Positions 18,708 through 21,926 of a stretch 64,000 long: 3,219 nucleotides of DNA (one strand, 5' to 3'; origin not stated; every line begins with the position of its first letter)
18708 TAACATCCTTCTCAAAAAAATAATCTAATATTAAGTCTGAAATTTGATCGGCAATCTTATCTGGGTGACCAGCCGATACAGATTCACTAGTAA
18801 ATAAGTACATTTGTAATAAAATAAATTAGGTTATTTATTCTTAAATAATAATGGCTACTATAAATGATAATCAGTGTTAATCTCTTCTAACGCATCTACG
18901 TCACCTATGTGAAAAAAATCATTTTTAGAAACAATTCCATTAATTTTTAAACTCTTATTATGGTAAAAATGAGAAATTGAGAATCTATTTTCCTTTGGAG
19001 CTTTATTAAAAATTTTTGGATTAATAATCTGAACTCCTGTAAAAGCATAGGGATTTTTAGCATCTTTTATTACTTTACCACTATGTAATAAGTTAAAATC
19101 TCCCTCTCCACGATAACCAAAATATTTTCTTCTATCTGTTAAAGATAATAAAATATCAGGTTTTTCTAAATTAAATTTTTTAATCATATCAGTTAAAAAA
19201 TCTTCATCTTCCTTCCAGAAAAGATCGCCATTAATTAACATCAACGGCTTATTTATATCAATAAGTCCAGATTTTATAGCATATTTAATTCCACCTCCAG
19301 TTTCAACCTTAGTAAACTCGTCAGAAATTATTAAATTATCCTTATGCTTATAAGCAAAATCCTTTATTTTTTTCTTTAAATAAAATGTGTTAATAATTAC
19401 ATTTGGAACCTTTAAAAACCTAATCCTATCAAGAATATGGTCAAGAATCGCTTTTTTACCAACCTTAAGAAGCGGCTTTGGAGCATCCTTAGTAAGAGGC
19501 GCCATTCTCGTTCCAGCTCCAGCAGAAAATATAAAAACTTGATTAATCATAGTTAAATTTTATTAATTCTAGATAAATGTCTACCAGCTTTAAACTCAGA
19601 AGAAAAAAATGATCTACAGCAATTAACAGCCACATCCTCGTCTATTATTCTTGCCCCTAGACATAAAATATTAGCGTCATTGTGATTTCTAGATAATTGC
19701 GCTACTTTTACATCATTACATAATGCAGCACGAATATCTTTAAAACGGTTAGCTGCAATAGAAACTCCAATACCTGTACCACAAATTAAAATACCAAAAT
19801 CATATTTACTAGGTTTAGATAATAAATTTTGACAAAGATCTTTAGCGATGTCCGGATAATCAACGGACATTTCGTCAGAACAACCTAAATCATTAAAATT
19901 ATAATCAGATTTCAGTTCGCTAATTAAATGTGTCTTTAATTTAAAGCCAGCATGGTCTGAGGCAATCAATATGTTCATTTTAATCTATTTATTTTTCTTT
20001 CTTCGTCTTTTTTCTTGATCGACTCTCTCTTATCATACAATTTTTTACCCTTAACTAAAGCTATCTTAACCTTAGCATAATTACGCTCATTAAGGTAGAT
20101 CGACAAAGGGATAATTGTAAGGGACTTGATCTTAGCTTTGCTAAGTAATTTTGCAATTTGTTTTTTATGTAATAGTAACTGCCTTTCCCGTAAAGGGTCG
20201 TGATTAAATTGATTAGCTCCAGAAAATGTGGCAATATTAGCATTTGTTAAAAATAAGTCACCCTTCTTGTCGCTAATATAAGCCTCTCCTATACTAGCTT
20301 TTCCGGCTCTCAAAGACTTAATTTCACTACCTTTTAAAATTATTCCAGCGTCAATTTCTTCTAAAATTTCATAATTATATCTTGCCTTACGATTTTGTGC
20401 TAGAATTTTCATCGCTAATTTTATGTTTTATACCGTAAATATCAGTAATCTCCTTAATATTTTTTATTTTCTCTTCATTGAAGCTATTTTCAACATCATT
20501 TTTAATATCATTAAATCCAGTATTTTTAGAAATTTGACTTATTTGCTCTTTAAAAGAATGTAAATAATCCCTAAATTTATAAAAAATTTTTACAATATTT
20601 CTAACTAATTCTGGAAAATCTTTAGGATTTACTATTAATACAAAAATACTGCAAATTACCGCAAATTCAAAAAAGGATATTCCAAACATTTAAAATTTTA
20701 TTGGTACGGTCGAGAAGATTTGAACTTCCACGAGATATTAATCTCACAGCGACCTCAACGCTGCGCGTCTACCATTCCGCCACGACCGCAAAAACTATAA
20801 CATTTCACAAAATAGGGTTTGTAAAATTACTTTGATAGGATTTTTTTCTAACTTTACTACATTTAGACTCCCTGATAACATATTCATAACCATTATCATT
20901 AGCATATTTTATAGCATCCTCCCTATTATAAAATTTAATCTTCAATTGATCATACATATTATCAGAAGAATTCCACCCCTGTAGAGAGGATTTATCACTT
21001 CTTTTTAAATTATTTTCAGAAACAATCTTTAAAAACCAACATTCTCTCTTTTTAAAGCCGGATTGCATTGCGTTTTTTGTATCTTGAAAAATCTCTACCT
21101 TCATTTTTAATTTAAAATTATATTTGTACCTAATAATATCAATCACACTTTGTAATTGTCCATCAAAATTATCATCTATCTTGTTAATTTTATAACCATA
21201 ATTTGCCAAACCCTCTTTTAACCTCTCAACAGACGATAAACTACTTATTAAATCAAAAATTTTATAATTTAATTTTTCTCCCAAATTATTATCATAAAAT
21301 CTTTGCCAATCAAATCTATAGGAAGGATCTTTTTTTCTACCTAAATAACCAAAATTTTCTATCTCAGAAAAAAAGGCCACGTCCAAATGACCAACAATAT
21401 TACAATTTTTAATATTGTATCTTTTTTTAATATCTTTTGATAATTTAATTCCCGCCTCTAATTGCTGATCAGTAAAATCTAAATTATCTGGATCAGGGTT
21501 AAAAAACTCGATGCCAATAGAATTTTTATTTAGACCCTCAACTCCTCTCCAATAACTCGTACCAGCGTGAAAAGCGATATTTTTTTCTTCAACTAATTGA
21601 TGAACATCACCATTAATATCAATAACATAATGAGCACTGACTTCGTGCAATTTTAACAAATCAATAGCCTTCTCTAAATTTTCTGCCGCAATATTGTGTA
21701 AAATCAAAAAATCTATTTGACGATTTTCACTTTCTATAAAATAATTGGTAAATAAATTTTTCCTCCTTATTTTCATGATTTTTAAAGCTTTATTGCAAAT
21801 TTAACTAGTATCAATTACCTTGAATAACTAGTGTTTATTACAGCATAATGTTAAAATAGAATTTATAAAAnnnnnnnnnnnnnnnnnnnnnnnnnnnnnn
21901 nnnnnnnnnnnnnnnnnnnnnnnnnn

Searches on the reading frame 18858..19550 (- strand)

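Call 58: search_protein_families(library=pfam, proteins=[window:18858-19550:-], max_evalue=0.00001)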
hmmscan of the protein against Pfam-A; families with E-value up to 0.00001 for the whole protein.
window:18858-19550:- (230 aa): 2 families
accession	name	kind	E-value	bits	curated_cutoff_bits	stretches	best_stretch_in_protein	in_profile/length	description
PF00483.29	NTP_transferase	-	1e-09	38.8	21.2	1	7-133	4-131/245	Nucleotidyl transferase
PF12804.13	NTP_transf_3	-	9.8e-08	32.8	27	1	6-133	2-118/160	MobA-like NTP transferase domain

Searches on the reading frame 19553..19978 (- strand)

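Call 58: search_protein_families(library=pfam, proteins=[window:19553-19978:-], max_evalue=0.00001)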
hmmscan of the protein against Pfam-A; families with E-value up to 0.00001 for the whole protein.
window:19553-19978:- (141 aa): 1 family
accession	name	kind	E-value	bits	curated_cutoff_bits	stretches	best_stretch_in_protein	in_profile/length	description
PF02502.23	LacAB_rpiB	-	2.5e-52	177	24.7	1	3-141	1-138/138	Ribose/Galactose Isomerase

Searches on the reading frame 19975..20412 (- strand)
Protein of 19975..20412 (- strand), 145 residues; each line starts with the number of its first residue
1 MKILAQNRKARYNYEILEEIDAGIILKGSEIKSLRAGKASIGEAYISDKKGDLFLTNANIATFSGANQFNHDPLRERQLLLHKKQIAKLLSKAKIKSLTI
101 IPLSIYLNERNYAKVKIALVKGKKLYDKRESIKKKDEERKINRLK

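Call 58: search_protein_families(library=pfam, proteins=[window:19975-20412:-], max_evalue=0.00001)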
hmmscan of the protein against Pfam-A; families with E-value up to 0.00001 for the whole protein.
window:19975-20412:- (145 aa): 1 family
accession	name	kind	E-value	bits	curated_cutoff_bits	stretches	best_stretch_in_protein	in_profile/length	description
PF01668.23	SmpB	-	2.5e-52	177.1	27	1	5-143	2-139/143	SmpB protein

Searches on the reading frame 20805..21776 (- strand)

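Call 58: search_protein_families(library=pfam, proteins=[window:20805-21776:-], max_evalue=0.00001)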
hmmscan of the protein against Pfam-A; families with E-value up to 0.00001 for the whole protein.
window:20805-21776:- (323 aa): 2 families
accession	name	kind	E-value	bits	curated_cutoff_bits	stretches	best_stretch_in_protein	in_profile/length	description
PF01510.30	Amidase_2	-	2.7e-26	92.9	26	1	18-151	2-129/131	N-acetylmuramoyl-L-alanine amidase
PF04800.17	NDUS4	-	4.4e-22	78.6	31.9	1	226-319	1-91/96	NADH dehydrogenase ubiquinone Fe-S protein 4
